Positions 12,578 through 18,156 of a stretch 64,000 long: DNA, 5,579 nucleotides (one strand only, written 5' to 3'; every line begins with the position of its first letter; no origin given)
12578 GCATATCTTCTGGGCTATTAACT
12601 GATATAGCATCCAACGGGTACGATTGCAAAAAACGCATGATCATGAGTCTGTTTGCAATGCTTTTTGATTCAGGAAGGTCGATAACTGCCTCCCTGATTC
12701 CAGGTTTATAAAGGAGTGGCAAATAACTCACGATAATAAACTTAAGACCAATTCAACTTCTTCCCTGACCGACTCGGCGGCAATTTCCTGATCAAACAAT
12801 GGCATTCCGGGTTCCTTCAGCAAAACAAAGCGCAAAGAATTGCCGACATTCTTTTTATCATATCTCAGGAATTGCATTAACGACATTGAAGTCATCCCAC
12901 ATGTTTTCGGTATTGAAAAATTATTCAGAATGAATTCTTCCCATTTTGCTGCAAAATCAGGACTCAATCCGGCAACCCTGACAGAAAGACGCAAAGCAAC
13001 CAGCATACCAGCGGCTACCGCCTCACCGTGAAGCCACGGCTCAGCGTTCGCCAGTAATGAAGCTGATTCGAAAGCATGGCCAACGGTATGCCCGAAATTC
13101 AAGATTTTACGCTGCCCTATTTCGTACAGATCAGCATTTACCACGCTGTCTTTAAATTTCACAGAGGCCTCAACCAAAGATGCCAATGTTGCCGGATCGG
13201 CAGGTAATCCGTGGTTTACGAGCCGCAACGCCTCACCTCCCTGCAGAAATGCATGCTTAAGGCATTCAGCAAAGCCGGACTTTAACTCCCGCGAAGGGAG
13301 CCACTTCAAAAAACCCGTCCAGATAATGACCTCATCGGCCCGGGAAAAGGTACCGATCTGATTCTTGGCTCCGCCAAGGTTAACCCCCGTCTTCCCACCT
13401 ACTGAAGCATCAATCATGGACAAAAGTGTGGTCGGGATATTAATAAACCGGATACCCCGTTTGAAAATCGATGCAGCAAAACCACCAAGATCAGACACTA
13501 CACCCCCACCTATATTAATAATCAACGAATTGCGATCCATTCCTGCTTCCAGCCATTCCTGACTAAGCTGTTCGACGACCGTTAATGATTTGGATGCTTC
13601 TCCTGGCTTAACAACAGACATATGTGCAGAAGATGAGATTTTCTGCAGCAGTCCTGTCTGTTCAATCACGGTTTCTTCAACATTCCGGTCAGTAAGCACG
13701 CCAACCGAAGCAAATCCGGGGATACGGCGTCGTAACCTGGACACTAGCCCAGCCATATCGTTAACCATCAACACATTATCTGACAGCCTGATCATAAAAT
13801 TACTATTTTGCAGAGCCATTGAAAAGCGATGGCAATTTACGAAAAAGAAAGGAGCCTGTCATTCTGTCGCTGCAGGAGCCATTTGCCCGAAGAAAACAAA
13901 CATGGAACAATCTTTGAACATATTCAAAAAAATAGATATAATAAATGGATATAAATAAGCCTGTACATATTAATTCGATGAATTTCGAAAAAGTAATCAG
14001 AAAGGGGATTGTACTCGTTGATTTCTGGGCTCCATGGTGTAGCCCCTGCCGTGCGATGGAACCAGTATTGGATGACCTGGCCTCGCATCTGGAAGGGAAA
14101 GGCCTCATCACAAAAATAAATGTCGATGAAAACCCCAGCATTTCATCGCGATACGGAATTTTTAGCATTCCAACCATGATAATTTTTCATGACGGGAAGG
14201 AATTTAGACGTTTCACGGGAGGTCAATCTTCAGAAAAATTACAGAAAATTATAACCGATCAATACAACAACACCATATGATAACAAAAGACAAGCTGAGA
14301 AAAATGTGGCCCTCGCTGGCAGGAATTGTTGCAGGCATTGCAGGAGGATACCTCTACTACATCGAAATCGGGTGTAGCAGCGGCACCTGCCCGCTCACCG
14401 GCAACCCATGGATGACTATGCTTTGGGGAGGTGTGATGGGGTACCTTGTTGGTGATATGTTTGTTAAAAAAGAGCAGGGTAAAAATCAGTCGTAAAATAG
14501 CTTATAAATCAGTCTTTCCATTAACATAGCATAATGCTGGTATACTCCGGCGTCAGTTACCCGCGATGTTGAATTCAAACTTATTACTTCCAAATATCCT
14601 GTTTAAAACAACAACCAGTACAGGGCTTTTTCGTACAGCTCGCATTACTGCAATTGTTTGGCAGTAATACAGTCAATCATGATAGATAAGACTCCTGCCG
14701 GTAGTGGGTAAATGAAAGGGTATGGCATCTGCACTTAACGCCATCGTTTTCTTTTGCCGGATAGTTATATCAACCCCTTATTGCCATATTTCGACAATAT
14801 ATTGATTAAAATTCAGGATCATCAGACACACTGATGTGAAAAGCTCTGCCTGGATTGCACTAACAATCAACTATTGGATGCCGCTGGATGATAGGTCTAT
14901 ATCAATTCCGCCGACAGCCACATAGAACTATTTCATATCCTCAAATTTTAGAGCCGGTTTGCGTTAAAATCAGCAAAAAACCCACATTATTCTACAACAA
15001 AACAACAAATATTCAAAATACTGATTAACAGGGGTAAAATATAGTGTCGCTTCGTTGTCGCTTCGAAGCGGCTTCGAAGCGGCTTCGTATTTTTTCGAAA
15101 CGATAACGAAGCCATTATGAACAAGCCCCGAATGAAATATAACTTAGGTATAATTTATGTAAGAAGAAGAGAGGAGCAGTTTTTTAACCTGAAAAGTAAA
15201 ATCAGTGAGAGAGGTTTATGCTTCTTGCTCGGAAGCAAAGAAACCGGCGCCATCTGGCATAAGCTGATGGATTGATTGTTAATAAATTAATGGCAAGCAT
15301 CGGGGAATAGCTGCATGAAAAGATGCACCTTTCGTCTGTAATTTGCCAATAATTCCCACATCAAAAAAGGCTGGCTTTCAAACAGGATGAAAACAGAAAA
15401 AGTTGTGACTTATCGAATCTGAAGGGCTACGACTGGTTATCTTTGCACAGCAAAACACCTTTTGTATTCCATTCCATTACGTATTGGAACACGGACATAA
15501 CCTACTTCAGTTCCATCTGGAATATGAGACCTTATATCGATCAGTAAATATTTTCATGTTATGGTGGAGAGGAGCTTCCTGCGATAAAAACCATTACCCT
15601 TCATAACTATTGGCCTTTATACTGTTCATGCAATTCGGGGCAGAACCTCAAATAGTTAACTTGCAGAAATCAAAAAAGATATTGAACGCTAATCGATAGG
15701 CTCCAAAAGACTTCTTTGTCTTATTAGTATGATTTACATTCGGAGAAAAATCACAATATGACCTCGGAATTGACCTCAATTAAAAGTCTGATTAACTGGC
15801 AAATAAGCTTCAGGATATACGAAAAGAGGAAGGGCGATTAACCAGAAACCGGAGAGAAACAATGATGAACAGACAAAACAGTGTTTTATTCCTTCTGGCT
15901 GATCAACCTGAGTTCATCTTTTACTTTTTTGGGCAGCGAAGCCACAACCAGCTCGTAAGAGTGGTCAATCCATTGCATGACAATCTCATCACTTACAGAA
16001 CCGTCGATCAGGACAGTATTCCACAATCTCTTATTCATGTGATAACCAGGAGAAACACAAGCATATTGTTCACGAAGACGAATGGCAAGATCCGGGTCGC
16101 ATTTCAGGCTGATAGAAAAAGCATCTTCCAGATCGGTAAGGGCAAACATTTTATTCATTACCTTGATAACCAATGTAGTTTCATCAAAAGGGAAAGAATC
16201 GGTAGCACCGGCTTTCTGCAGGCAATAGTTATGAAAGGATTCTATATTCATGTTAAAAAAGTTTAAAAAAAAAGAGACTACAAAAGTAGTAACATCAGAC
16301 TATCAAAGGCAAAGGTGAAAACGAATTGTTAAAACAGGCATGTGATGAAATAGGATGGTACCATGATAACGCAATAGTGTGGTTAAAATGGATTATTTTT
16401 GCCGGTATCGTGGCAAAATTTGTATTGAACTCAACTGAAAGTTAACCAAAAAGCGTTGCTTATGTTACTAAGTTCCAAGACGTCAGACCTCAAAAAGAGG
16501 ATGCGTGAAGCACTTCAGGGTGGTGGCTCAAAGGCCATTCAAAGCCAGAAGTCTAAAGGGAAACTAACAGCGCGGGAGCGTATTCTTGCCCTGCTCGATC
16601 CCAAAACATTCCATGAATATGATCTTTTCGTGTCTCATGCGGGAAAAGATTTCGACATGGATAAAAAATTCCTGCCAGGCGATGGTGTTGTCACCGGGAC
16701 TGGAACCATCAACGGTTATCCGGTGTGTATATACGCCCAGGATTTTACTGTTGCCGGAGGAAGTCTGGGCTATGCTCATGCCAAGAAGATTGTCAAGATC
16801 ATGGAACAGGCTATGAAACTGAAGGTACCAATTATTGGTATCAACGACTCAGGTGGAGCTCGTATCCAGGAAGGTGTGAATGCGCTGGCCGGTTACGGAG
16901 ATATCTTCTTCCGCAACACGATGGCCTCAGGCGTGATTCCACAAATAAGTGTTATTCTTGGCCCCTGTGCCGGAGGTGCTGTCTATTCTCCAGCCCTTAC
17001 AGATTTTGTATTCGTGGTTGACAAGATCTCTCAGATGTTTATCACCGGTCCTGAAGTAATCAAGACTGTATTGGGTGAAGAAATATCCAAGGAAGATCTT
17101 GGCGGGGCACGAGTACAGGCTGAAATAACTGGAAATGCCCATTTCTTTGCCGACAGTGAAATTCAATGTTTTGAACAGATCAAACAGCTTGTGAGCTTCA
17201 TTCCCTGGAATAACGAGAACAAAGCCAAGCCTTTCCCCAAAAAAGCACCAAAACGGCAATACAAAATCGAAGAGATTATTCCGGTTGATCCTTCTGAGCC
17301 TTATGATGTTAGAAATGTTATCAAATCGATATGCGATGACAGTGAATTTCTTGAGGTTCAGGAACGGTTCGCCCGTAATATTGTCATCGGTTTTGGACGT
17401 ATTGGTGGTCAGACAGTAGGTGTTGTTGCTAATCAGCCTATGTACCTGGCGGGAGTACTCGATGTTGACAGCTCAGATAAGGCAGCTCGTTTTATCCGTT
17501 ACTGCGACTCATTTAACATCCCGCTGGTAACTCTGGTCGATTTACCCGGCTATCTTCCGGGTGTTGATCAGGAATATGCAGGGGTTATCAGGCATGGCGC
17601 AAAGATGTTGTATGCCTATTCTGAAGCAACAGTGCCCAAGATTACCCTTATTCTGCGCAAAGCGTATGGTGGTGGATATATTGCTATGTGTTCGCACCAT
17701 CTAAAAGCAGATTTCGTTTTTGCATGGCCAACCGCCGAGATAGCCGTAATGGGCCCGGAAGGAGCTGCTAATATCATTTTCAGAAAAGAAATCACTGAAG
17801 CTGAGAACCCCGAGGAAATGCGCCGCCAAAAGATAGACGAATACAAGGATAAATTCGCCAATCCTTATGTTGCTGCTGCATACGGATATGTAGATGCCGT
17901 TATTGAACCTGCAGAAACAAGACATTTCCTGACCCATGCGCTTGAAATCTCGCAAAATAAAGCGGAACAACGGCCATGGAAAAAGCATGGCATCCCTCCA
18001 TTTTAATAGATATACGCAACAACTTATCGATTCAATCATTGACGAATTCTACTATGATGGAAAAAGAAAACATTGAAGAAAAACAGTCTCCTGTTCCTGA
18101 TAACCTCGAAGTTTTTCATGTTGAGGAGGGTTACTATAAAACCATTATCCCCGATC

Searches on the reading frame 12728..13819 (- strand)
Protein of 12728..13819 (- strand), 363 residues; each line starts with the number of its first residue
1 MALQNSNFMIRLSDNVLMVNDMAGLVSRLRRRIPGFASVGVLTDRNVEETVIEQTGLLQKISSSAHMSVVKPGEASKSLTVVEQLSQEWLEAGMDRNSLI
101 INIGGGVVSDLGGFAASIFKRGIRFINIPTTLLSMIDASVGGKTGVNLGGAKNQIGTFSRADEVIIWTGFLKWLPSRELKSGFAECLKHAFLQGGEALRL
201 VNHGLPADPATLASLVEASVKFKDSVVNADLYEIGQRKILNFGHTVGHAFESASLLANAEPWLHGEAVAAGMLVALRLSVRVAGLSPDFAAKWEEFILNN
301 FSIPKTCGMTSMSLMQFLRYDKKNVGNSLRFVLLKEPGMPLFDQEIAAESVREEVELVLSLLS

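Call 15: search_protein_families(library=pfam, proteins=[window:12728-13819:-], max_evalue=0.01)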
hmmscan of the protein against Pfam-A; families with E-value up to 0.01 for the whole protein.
window:12728-13819:- (363 aa): 3 families
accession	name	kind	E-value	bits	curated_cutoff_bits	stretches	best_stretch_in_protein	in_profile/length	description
PF01761.26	DHQ_synthase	-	3.3e-41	140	24.2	1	69-180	3-114/115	3-dehydroquinate synthase N-terminal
PF24621.2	DHQS_C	-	5.7e-31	107.8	27.6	1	182-324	1-144/144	3-dehydroquinate synthase C-terminal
PF13685.12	Fe-ADH_2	-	1.4e-05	25.6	28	1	35-132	18-108/149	Iron-containing alcohol dehydrogenase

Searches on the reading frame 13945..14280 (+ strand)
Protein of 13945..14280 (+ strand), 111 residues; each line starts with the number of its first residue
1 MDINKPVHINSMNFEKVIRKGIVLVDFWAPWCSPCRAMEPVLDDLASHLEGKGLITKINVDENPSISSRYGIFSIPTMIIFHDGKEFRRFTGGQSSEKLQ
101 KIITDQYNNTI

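Call 15: search_protein_families(library=pfam, proteins=[window:13945-14280:+], max_evalue=0.01)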
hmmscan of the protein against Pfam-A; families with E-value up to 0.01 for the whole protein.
window:13945-14280:+ (111 aa): 8 families
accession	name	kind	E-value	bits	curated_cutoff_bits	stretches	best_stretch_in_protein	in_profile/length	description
PF00085.26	Thioredoxin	-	2.4e-27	95.4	23.5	1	7-104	3-102/103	Thioredoxin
PF13098.12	Thioredoxin_2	-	5.4e-10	40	27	1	22-102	7-103/104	Thioredoxin-like domain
PF13905.12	Thioredoxin_8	-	9.3e-07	29.5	27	1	22-50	3-31/94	Thioredoxin-like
PF00578.27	AhpC-TSA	-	0.00051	20.4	26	1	10-65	16-72/124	AhpC/TSA family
PF13192.12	Thioredoxin_3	-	0.00062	20.2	24.8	1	30-103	8-75/76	Thioredoxin domain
PF14595.12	Thioredoxin_9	-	0.0018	18.6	25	1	16-103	37-125/129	Thioredoxin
PF08534.16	Redoxin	-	0.0027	17.9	26.6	1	10-94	19-105/148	Redoxin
PF04756.19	OST3_OST6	-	0.0031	17.4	27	1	31-106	45-137/294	OST3 / OST6 family, transporter family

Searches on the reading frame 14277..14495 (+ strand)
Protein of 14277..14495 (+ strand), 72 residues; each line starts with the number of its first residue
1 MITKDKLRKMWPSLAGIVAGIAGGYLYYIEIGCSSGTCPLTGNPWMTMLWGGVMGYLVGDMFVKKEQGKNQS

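Call 15: search_protein_families(library=pfam, proteins=[window:14277-14495:+], max_evalue=0.01)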
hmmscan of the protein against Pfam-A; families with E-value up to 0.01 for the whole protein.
window:14277-14495:+ (72 aa): 1 family
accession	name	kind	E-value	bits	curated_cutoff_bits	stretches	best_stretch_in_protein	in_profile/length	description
PF19628.4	DUF6132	-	4.6e-07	29.8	23.2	1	16-58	11-53/60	Family of unknown function (DUF6132)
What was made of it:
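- Checked: Copy A lies between the thioredoxin and DUF6132 genes (13945-14495, +) and yjbR (15886-16251, -) (call 15).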

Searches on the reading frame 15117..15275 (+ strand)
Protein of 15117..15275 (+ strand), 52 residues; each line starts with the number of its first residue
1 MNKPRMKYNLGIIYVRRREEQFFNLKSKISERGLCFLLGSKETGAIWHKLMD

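Call 15: search_protein_families(library=pfam, proteins=[window:15117-15275:+], max_evalue=0.01)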
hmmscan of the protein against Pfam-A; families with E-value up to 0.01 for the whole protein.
window:15117-15275:+ (52 aa): 0 families

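Call 78: find_homologous_proteins(query=window:15132-15272:+, max_evalue=0.001)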
Query window:15132-15272:+ (47 aa): 1 proteins with E <= 0.001 among 1 candidates.
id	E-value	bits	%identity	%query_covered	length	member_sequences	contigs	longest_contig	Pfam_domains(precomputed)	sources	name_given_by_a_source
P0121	3.4e-24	99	100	100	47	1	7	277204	-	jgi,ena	-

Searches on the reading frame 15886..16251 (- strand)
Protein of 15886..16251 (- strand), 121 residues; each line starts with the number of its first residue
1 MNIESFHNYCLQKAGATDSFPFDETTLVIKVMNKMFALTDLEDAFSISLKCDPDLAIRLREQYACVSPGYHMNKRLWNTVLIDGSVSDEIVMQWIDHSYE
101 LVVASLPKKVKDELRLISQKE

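Call 15: search_protein_families(library=pfam, proteins=[window:15886-16251:-], max_evalue=0.01)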
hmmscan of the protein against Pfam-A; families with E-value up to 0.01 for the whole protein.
window:15886-16251:- (121 aa): 1 family
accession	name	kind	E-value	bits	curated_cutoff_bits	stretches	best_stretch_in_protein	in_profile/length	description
PF04237.18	YjbR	-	3e-29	101.9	30.1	1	11-101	1-88/88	YjbR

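Call 17: find_encoding_contigs(protein=window:15886-16251:-, flank=10000, max_places=10)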
Protein window:15886-16251:- (121 aa): 16 contigs read that carry it; 9 places shown.
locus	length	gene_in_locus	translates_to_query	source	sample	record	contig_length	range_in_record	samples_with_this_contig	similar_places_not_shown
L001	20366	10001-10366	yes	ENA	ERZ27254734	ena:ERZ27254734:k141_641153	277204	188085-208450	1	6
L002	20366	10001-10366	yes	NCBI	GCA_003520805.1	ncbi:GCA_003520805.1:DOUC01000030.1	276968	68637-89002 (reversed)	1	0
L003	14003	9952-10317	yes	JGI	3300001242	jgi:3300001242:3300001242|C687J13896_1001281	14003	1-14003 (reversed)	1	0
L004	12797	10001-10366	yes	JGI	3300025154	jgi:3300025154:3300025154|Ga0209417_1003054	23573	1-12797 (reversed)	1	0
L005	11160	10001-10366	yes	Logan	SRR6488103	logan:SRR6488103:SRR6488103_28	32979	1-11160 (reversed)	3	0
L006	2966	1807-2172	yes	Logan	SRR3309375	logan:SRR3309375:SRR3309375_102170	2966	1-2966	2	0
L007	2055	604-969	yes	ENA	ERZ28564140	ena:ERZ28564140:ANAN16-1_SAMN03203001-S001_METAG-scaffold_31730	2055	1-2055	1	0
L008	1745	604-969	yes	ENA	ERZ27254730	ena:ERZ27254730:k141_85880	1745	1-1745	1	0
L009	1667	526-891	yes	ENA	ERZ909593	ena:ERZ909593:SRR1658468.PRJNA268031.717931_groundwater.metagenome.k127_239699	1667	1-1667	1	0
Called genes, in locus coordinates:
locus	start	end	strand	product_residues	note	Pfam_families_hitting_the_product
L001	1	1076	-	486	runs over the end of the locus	PF01225:Mur_ligase, PF08245:Mur_ligase_M, PF02875:Mur_ligase_C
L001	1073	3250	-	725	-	PF03717:PBP_dimer, PF00905:Transpeptidase, PF03793:PASTA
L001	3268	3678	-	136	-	PF19579:FtsL_2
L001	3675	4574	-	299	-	PF01728:FtsJ (weak), PF01795:Methyltransf_5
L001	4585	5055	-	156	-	PF02381:MraZ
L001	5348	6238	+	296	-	PF19576:Acyltransf_2, PF01553:Acyltransferase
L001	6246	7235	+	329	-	PF13444:Acetyltransf_5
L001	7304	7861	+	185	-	PF01926:MMR_HSR1, PF02421:FeoB_N (weak), PF03193:RsgA_GTPase (weak)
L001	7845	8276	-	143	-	PF00364:Biotin_lipoyl, PF25917:BSH_RND, PF25984:BSH_YknX (faint)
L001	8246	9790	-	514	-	PF01039:Carboxyl_trans, PF06833:MdcE (faint), PF03255:ACCA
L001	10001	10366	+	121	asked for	PF04237:YjbR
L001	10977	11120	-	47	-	-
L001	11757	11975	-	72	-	PF19628:DUF6132 (weak)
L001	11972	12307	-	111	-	PF00085:Thioredoxin, PF13098:Thioredoxin_2, PF13905:Thioredoxin_8 (faint)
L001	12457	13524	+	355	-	PF13685:Fe-ADH_2 (weak), PF01761:DHQ_synthase, PF24621:DHQS_C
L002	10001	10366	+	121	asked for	PF04237:YjbR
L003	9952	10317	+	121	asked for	PF04237:YjbR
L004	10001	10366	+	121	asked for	PF04237:YjbR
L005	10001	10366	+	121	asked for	PF04237:YjbR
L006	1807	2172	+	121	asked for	PF04237:YjbR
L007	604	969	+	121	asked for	PF04237:YjbR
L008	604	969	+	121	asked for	PF04237:YjbR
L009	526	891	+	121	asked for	PF04237:YjbR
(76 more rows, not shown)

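Call 80: find_homologous_proteins(query=window:15886-16251:-, max_evalue=1e-20)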
Query window:15886-16251:- (121 aa): 1434 proteins with E <= 1e-20 among 1460 candidates; the best 120 are listed.
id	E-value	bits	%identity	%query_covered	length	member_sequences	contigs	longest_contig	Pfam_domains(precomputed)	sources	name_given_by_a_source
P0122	4.9e-75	267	100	100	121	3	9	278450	PF04237.19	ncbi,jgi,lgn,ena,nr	ncbi:MAG TPA: MmcQ-like protein [Bacteroidales bacterium]|nr:MAG: MmcQ-like protein [Bacteroidetes b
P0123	2.9e-65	235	87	98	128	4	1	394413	PF04237.19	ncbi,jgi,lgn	-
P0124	1.6e-53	197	76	94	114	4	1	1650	PF04237.19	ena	-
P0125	1.0e-49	185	72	92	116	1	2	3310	PF04237.19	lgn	-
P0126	3.1e-49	184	68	94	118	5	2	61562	PF04237.19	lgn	-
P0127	5.8e-49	183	71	94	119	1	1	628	PF04237.19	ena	-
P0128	1.0e-48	182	73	92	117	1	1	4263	PF04237.19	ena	-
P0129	1.4e-48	181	69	96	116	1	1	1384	PF04237.19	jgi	-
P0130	4.9e-48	180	68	94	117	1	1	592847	PF04237.19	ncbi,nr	ncbi:MAG: MmcQ/YjbR family DNA-binding protein [Bacteroidota bacterium]|nr:MmcQ/YjbR family DNA-bind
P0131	5.6e-48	180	69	94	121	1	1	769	PF04237.19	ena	-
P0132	7.3e-48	179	70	94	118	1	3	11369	PF04237.19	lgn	-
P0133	8.5e-48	179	68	94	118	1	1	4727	PF04237.19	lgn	-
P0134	1.0e-47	179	69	95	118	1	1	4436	PF04237.19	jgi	jgi:predicted DNA-binding protein (MmcQ/YjbR family)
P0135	1.1e-47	179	68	95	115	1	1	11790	PF04237.19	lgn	-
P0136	1.8e-47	178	70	93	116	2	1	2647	PF04237.19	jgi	jgi:predicted DNA-binding protein (MmcQ/YjbR family)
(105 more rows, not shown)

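Call 81: find_encoding_contigs(protein=P0123, flank=7000, max_places=2)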
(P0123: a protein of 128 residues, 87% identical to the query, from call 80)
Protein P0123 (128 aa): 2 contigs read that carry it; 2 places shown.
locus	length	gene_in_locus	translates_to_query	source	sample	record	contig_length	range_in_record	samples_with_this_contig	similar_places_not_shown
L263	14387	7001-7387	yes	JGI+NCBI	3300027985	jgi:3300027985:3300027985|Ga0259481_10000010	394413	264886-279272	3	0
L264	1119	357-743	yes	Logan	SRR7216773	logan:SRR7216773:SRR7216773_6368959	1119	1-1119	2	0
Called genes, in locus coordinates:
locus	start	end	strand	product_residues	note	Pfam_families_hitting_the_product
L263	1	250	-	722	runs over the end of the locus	PF03717:PBP_dimer, PF00905:Transpeptidase, PF03793:PASTA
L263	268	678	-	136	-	PF19579:FtsL_2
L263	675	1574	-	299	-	PF01728:FtsJ (weak), PF01795:Methyltransf_5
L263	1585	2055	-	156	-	PF02381:MraZ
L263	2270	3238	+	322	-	PF19576:Acyltransf_2, PF01553:Acyltransferase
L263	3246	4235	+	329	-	PF13444:Acetyltransf_5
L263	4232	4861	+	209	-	PF01926:MMR_HSR1, PF02421:FeoB_N (weak), PF03193:RsgA_GTPase (weak)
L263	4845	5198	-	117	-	PF00364:Biotin_lipoyl, PF25917:BSH_RND, PF25973:BSH_CzcB (faint), PF25984:BSH_YknX (faint)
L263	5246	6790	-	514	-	PF01039:Carboxyl_trans, PF06833:MdcE (faint), PF03255:ACCA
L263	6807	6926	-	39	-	-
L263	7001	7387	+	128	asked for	PF04237:YjbR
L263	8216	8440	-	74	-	PF19628:DUF6132 (weak)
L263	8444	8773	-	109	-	PF00085:Thioredoxin, PF13098:Thioredoxin_2, PF13905:Thioredoxin_8 (faint)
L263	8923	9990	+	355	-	PF01761:DHQ_synthase, PF24621:DHQS_C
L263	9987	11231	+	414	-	PF00275:EPSP_synthase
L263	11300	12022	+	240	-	PF02754:CCG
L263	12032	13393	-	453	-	PF01554:MatE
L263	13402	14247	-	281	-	PF00077:RVP (faint), PF13650:Asp_protease_2, PF13975:gag-asp_proteas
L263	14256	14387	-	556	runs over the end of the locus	PF00485:PRK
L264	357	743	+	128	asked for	PF04237:YjbR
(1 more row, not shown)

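Call 82: find_encoding_contigs(protein=P0126, flank=7000, max_places=2)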
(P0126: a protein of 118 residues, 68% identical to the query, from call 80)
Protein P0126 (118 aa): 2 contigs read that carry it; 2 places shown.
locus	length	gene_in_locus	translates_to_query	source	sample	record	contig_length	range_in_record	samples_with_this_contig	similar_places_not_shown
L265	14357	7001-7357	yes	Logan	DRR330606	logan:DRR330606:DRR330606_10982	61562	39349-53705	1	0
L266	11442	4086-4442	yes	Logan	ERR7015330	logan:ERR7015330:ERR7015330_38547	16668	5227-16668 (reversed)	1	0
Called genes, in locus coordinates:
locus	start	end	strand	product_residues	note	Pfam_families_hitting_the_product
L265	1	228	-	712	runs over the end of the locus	PF03717:PBP_dimer, PF00905:Transpeptidase, PF03793:PASTA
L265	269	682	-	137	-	PF19579:FtsL_2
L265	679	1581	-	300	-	PF01728:FtsJ (weak), PF01795:Methyltransf_5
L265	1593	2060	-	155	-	PF02381:MraZ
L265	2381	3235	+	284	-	PF19576:Acyltransf_2, PF01553:Acyltransferase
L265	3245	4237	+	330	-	PF13444:Acetyltransf_5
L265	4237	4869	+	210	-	PF03193:RsgA_GTPase (faint), PF01926:MMR_HSR1, PF02421:FeoB_N (weak)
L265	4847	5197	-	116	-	PF00364:Biotin_lipoyl, PF25917:BSH_RND (weak), PF25973:BSH_CzcB (faint), PF25984:BSH_YknX (faint)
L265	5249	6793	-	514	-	PF01039:Carboxyl_trans, PF06833:MdcE (faint), PF03255:ACCA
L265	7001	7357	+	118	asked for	PF04237:YjbR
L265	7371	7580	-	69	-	PF19628:DUF6132 (weak)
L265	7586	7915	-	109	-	PF00085:Thioredoxin, PF13098:Thioredoxin_2, PF13905:Thioredoxin_8 (faint)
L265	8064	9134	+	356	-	PF01761:DHQ_synthase, PF24621:DHQS_C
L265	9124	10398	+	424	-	PF00275:EPSP_synthase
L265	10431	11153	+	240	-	PF02754:CCG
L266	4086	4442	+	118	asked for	PF04237:YjbR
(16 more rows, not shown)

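Call 84: find_encoding_contigs(protein=P0125, flank=4000, max_places=2)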
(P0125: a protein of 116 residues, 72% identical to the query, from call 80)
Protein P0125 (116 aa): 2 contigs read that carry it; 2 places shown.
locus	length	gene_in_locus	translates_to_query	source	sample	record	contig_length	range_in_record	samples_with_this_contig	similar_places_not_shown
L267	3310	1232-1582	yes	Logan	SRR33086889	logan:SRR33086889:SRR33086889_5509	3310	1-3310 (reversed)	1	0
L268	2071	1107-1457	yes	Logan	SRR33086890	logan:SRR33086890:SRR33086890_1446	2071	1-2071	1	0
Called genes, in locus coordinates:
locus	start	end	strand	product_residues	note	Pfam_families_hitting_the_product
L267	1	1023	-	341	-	?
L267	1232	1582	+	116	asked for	PF04237:YjbR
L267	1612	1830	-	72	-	PF19628:DUF6132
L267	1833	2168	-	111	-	PF00578:AhpC-TSA (faint), PF00085:Thioredoxin, PF13098:Thioredoxin_2, PF13905:Thioredoxin_8 (faint)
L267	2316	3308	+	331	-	?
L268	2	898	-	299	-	?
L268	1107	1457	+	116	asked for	PF04237:YjbR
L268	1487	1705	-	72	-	PF19628:DUF6132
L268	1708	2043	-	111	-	PF00578:AhpC-TSA (faint), PF00085:Thioredoxin, PF13098:Thioredoxin_2, PF13905:Thioredoxin_8 (faint)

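Call 85: find_encoding_contigs(protein=P0128, flank=4000, max_places=2)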
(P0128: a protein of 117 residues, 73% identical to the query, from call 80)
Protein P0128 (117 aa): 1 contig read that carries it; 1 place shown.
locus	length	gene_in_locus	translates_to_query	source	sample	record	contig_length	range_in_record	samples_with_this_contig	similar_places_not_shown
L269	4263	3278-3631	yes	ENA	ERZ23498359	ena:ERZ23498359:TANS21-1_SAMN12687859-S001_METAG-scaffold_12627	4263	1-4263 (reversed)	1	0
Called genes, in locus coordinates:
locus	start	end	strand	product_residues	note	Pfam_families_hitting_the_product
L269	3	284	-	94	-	?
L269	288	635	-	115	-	PF02261:Asp_decarbox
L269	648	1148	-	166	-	PF02569:Pantoate_ligase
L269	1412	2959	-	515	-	PF01039:Carboxyl_trans, PF03255:ACCA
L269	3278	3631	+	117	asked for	PF04237:YjbR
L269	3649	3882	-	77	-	PF19628:DUF6132 (weak)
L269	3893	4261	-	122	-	?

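Call 86: find_encoding_contigs(protein=P0124, flank=4000, max_places=2)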
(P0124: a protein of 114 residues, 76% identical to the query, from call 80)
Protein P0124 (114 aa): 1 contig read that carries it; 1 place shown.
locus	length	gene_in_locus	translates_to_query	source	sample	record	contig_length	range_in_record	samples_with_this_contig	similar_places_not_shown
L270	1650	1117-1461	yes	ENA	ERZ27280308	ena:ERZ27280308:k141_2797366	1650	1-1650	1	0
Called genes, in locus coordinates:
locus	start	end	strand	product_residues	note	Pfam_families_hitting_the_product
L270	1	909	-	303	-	?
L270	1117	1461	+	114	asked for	PF04237:YjbR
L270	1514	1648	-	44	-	?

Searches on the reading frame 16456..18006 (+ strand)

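Call 15: search_protein_families(library=pfam, proteins=[window:16456-18006:+], max_evalue=0.01)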
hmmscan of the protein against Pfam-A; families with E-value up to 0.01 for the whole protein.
window:16456-18006:+ (516 aa): 3 families
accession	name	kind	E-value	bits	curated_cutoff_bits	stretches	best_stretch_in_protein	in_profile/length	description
PF01039.27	Carboxyl_trans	-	3.6e-198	659.6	22.3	1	31-512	2-491/493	Carboxyl transferase domain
PF03255.19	ACCA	-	2.1e-18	67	23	1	289-456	72-245/310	Acetyl co-enzyme A carboxylase carboxyltransferase-like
PF06833.16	MdcE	-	1.5e-05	25.2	32.7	1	355-441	28-114/196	Malonate decarboxylase gamma subunit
